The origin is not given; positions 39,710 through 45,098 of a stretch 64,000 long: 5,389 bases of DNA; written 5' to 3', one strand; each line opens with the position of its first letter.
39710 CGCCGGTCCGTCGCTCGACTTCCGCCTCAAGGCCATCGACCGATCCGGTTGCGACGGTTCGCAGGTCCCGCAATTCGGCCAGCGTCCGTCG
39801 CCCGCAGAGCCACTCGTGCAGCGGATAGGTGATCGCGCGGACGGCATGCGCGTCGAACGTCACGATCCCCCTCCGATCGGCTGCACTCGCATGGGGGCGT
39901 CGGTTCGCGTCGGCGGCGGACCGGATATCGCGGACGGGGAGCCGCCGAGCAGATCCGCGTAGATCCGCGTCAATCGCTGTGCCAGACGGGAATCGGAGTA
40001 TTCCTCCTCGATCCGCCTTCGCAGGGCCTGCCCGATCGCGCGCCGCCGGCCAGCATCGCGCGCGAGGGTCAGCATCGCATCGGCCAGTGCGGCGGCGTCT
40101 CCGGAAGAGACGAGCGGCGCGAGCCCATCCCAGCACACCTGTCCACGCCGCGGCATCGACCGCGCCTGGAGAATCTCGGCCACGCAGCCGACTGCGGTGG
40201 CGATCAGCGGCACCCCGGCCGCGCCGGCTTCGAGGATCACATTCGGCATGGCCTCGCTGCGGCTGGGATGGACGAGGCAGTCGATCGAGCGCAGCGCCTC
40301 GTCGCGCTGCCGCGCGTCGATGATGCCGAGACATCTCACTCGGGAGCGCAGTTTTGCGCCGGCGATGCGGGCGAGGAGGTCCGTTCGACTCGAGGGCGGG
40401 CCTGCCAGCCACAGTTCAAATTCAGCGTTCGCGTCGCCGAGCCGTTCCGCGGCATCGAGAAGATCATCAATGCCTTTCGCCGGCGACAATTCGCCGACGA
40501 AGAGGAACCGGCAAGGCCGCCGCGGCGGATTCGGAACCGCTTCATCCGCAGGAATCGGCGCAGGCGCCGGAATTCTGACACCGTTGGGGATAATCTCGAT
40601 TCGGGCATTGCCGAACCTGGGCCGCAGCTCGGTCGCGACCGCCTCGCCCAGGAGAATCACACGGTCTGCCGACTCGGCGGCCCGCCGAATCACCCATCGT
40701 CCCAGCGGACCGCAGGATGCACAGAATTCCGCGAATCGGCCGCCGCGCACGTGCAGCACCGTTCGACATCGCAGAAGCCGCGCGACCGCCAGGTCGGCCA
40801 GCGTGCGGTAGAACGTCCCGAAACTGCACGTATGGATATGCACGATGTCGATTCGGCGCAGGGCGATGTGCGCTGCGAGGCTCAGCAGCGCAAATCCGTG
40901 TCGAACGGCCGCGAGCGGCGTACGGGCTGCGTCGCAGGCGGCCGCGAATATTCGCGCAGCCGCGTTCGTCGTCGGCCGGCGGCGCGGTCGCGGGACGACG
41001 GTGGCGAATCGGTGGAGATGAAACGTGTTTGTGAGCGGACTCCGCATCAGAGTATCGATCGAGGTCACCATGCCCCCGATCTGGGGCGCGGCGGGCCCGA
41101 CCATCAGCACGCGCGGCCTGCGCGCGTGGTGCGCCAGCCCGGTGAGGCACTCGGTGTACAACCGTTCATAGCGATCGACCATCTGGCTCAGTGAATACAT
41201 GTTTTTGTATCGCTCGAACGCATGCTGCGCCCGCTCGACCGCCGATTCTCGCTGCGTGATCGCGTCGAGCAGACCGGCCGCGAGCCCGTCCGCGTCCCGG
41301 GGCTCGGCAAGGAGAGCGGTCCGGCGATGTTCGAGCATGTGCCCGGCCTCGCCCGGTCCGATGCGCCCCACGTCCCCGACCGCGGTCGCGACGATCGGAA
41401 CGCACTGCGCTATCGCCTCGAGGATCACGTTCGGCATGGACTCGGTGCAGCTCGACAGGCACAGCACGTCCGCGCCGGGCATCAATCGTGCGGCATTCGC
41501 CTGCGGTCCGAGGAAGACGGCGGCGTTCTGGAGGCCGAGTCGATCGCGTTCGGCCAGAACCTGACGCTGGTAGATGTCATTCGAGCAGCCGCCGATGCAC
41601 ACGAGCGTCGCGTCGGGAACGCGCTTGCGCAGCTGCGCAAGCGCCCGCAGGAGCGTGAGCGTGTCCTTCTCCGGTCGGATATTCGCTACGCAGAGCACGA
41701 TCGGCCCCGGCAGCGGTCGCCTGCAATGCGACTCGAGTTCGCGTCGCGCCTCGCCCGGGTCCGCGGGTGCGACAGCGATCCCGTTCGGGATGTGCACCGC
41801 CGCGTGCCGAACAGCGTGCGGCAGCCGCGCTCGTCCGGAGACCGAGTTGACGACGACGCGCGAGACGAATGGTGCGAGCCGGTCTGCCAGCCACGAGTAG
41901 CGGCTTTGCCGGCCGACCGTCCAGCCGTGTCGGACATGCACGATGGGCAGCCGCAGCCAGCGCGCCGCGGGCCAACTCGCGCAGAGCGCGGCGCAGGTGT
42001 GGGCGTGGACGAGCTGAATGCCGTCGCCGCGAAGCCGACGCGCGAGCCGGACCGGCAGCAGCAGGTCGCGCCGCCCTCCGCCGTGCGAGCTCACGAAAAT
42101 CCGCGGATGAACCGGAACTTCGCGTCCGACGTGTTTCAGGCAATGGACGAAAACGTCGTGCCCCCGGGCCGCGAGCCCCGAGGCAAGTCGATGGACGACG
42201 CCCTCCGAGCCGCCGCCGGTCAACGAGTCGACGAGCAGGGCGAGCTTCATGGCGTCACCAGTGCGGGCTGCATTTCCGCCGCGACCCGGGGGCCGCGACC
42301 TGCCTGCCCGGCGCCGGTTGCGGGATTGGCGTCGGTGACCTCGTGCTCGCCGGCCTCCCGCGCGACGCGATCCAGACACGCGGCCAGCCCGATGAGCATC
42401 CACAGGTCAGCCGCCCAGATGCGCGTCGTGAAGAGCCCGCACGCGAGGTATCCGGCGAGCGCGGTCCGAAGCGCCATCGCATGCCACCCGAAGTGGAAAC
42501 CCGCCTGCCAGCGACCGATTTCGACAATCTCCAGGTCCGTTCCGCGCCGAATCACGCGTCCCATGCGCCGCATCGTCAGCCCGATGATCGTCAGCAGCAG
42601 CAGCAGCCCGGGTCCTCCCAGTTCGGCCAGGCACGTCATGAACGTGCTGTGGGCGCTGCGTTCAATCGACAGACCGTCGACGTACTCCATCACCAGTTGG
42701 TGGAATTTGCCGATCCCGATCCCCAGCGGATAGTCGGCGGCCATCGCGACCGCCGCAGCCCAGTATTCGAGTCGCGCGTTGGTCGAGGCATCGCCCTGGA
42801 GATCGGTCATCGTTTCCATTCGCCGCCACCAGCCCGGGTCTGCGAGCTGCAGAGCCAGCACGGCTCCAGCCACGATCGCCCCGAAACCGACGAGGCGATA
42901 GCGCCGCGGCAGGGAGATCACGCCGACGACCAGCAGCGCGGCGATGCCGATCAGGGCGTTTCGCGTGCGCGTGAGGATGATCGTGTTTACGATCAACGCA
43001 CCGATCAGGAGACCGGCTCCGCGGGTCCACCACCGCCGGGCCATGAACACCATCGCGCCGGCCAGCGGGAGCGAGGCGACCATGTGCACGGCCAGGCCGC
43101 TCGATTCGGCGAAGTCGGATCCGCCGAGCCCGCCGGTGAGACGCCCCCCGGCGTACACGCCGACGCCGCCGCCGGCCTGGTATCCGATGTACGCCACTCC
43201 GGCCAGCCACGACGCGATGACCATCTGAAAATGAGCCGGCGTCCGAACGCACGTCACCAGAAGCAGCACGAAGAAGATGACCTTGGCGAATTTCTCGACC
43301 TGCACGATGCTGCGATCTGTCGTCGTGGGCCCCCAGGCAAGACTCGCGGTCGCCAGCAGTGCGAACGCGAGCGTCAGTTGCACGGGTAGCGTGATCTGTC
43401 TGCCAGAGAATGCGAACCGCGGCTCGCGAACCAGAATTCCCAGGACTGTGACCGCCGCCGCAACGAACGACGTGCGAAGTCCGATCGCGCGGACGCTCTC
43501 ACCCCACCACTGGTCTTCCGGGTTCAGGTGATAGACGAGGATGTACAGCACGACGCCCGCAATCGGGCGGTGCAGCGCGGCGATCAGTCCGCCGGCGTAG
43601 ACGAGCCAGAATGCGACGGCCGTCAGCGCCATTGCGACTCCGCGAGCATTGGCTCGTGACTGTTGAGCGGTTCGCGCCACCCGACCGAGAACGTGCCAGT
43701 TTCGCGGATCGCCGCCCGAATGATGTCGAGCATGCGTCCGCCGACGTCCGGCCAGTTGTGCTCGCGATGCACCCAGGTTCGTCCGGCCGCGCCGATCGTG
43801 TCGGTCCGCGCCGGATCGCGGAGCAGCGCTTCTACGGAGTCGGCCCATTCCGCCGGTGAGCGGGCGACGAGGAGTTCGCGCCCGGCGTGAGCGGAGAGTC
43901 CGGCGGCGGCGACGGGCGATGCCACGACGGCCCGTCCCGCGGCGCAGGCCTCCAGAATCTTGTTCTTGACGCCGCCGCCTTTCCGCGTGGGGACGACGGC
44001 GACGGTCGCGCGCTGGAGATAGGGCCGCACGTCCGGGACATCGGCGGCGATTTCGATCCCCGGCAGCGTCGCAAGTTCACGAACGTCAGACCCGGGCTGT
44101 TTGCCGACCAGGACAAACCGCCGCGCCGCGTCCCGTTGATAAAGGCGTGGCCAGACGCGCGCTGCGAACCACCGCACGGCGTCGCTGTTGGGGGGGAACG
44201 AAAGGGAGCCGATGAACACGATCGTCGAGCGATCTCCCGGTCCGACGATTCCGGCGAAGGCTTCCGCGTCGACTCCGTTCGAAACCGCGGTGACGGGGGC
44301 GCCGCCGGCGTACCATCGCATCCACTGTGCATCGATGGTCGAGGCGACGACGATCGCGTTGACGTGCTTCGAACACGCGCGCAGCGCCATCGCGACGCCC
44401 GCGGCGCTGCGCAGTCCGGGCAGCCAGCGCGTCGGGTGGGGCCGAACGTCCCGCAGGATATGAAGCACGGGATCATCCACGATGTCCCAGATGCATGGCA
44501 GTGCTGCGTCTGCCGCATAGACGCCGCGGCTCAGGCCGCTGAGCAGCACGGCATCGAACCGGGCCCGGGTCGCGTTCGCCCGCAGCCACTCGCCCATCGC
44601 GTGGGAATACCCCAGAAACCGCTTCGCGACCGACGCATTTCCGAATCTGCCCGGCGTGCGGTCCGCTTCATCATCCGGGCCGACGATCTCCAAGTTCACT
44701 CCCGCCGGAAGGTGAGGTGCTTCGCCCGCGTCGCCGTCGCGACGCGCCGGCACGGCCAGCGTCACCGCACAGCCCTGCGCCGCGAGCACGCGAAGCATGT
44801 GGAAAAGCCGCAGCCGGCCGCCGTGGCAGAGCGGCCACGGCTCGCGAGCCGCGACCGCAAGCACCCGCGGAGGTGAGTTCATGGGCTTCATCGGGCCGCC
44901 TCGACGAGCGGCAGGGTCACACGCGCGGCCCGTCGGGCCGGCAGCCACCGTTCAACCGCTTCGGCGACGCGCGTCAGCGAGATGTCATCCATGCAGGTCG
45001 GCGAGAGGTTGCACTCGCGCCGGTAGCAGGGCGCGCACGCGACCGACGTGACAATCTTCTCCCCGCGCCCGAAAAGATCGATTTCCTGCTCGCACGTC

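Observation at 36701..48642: Roughly 12-kb single-strand glycan/LPS-like biosynthesis operon with several unusual domain fusions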

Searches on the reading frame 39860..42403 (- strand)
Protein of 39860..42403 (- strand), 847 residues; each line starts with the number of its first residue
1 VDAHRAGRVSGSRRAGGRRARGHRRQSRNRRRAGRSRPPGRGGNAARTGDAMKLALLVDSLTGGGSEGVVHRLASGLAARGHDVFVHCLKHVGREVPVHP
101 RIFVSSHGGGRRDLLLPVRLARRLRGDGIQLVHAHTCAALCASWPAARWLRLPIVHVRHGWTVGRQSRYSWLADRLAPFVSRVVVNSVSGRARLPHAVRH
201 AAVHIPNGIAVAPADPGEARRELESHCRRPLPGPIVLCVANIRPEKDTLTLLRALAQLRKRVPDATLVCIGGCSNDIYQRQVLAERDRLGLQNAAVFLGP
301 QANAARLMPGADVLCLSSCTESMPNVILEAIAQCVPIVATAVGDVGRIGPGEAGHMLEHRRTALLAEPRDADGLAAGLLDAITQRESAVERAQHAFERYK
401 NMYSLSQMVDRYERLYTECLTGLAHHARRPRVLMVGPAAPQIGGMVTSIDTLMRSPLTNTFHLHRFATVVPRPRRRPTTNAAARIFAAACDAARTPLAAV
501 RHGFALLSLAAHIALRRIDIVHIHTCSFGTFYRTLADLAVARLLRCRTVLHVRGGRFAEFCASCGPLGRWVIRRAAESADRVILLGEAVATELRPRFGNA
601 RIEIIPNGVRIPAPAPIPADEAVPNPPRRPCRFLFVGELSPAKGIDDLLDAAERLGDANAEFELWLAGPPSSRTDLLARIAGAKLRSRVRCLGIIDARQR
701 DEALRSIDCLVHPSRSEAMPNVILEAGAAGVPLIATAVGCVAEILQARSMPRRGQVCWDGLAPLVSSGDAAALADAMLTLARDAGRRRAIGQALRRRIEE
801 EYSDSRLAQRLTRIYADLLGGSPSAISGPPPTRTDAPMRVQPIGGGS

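Call 5: search_protein_families(library=pfam, proteins=[window:39860-42403:-], max_evalue=0.01)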
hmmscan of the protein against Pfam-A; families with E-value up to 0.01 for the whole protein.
window:39860-42403:- (847 aa): 7 families
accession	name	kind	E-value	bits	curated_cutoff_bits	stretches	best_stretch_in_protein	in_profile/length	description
PF13692.12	Glyco_trans_1_4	-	4.7e-50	170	27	2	632-783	3-142/142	Glycosyl transferases group 1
PF00534.26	Glycos_transf_1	-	3e-44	151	26.4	2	626-796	11-171/172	Glycosyl transferases group 1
PF13439.12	Glyco_transf_4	-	1.4e-28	100.5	28.5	2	64-210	2-167/170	Glycosyltransferase Family 4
PF13579.12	Glyco_trans_4_4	-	9.3e-19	68.8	29.7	2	457-608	14-158/158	Glycosyl transferase 4-like domain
PF20706.3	GT4-conflict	-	1.4e-15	57.6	26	1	572-811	140-385/385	Family 4 Glycosyltransferase in conflict systems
PF13477.12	Glyco_trans_4_2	-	5e-05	23.9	23.4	0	65-162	8-110/139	Glycosyl transferase 4-like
PF13524.12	Glyco_trans_1_2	-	0.0033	17.8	25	0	688-810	28-141/144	Glycosyl transferase-like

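Call 6: search_protein_families(library=ncbifam, proteins=[window:39860-42403:-], max_evalue=0.01)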
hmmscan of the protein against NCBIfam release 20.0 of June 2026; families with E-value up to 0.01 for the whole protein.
window:39860-42403:- (847 aa): 35 families (the best 25 are shown)
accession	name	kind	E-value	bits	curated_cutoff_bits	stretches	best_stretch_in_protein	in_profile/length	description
TIGR03088.1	stp2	hypoth_equivalog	6.6e-59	199.8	409.05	2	108-420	61-374/374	TIGR03088 family PEP-CTERM/XrtA system glycosyltransferase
NF041876.1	EPS_EpsE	equivalog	1.1e-45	156.5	400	2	565-811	152-389/389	exopolysaccharide biosynthesis GT4 family glycosyltransferase EpsE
NF038011.1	PelF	equivalog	8.9e-43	147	100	2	198-416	278-489/489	GT4 family glycosyltransferase PelF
NF038229.1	Glyco4_Geo_Pelo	equivalog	3.9e-36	124.7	400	2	570-819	101-337/338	GPMC system family 4 glycosyltransferase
TIGR04047.1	MSMEG_0565_glyc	hypoth_equivalog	4.3e-35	121.5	259.85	2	55-413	3-372/373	MSMEG_0565 family glycosyltransferase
TIGR03999.1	thiol_BshA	equivalog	9e-33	113.7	273.7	2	64-420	12-374/375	N-acetyl-alpha-D-glucosaminyl L-malate synthase BshA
NF047684.1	TeichurnBiosyTuaC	equivalog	2.1e-31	109.2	550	2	633-818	222-389/391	teichuronic acid biosynthesis protein TuaC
TIGR03449.1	mycothiol_MshA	equivalog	4.7e-23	81.7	462.5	2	203-418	191-402/406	D-inositol-3-phosphate glycosyltransferase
TIGR02149.1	glgA_Coryne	subfamily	2.3e-22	79.7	302.4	2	566-818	132-390/391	glycogen synthase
TIGR04348.1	TIGR04348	equivalog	2.2e-21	76.2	300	2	236-357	140-260/310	selenoneine biosynthesis selenosugar synthase SenB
TIGR04063.1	stp3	hypoth_equivalog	9.5e-20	70.8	442.05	2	570-819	149-396/397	TIGR04063 family PEP-CTERM/XrtA system glycosyltransferase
NF053787.1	GlcN_PG_synth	equivalog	8e-19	67.7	480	2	631-819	198-360/361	N-acetylglucosaminyl phosphatidylglycerol synthase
NF038295.1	EPS_HpsP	equivalog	2.2e-18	66.4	550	2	596-818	171-387/388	hormogonium polysaccharide biosynthesis glycosyltransferase HpsP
NF046085.1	XrtY_assoc_Gly1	equivalog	9.4e-18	64.2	400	2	600-818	182-384/387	XrtY-associated glycosyltransferase XYAG1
NF038255.1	exopoly_VpsD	equivalog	3.8e-16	58.9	300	2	236-420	207-380/381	VpsD family glycosyltransferase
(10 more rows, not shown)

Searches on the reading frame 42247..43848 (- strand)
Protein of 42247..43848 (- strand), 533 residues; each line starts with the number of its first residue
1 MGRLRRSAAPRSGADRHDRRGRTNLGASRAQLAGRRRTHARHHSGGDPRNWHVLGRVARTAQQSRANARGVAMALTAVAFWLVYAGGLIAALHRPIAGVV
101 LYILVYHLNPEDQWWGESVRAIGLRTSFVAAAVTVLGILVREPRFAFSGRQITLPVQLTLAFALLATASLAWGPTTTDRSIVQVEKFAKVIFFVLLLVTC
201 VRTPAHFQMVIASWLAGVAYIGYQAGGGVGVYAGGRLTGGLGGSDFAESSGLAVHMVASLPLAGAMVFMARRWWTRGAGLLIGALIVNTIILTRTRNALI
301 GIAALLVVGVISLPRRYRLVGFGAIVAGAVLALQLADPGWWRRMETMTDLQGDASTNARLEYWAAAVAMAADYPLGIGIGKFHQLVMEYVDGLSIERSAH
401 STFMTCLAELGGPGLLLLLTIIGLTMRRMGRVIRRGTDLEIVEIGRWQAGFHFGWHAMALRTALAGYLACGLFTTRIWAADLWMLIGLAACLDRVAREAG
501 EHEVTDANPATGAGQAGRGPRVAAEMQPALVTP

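Call 5: search_protein_families(library=pfam, proteins=[window:42247-43848:-], max_evalue=0.01)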
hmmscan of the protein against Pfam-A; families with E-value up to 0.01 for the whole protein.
window:42247-43848:- (533 aa): 1 family
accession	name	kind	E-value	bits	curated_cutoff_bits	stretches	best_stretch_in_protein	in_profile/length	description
PF04932.20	Wzy_C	-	4.1e-18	66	31.7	1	284-419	4-149/149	O-Antigen ligase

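Call 6: search_protein_families(library=ncbifam, proteins=[window:42247-43848:-], max_evalue=0.01)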
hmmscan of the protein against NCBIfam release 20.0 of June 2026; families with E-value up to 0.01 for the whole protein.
window:42247-43848:- (533 aa): 2 families
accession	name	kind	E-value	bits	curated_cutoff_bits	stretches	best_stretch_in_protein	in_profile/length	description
TIGR03097.1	PEP_O_lig_1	hypoth_equivalog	1.7e-37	129.3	188.1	1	83-495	8-406/408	putative O-glycosylation ligase, exosortase A system-associated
TIGR00947.1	2A73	equivalog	2.6e-08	33.3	366.4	1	252-475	174-401/425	IctB family putative bicarbonate transporter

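Call 35: search_solved_structures(query=window:42247-43632:-, max_evalue=1)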
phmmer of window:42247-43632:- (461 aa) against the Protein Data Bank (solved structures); distinct sequences matched with E-value up to 1: 4.
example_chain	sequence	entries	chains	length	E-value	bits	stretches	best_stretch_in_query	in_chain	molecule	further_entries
2k2s_A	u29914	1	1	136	0.4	12.6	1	276-345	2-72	Micronemal protein 1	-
2bvb_A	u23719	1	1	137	0.41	12.6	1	276-345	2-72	MICRONEMAL PROTEIN 1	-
5jkf_A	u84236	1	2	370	0.67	11.9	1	243-300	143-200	Esterase E22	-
5jkj_A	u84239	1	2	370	0.67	11.9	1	243-300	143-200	Esterase E22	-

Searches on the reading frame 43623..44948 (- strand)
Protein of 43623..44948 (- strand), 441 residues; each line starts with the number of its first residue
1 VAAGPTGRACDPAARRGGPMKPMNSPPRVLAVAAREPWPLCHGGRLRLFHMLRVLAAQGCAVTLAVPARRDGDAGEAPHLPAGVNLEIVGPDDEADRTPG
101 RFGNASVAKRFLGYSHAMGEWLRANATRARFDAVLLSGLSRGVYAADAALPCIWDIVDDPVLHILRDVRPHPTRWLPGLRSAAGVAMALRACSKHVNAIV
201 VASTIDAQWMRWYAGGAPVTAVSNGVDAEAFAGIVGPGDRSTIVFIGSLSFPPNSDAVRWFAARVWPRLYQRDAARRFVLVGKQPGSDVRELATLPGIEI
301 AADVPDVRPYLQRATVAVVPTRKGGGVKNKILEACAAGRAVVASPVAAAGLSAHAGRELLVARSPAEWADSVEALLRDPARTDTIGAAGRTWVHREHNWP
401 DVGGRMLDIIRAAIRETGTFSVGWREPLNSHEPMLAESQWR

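Call 5: search_protein_families(library=pfam, proteins=[window:43623-44948:-], max_evalue=0.01)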
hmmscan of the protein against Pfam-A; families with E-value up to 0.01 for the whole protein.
window:43623-44948:- (441 aa): 4 families
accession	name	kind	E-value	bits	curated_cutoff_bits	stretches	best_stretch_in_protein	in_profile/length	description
PF13692.12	Glyco_trans_1_4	-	7.1e-25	88.4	27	1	241-378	2-142/142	Glycosyl transferases group 1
PF13524.12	Glyco_trans_1_2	-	4.9e-13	49.7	25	1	275-400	14-136/144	Glycosyl transferase-like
PF13439.12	Glyco_transf_4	-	1.5e-05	25.5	28.5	1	48-229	8-169/170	Glycosyltransferase Family 4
PF00534.26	Glycos_transf_1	-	3.3e-05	23.9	26.4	1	266-391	37-171/172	Glycosyl transferases group 1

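Call 6: search_protein_families(library=ncbifam, proteins=[window:43623-44948:-], max_evalue=0.01)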
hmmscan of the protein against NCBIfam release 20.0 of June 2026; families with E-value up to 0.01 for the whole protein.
window:43623-44948:- (441 aa): 9 families
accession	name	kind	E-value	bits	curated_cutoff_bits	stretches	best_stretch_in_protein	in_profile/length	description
TIGR03087.1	stp1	hypoth_equivalog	3.4e-64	217.5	316.65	1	30-406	2-390/397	TIGR03087 family PEP-CTERM/XrtA system glycosyltransferase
TIGR03088.1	stp2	hypoth_equivalog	1.3e-05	24.5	409.05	1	290-401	245-361/374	TIGR03088 family PEP-CTERM/XrtA system glycosyltransferase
TIGR04063.1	stp3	hypoth_equivalog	1.8e-05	23.8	442.05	1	330-401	310-383/397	TIGR04063 family PEP-CTERM/XrtA system glycosyltransferase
TIGR03449.1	mycothiol_MshA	equivalog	0.00011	21.2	462.5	1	310-413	300-403/406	D-inositol-3-phosphate glycosyltransferase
NF041876.1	EPS_EpsE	equivalog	0.00052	19.4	400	1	302-397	284-380/389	exopolysaccharide biosynthesis GT4 family glycosyltransferase EpsE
NF038229.1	Glyco4_Geo_Pelo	equivalog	0.00093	18.3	400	1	312-400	236-323/338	GPMC system family 4 glycosyltransferase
TIGR02149.1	glgA_Coryne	subfamily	0.0023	17.1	302.4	1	305-411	275-388/391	glycogen synthase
NF053787.1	GlcN_PG_synth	equivalog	0.004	16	480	1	331-408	278-354/361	N-acetylglucosaminyl phosphatidylglycerol synthase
TIGR04348.1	TIGR04348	equivalog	0.0069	15.5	300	0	305-347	204-245/310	selenoneine biosynthesis selenosugar synthase SenB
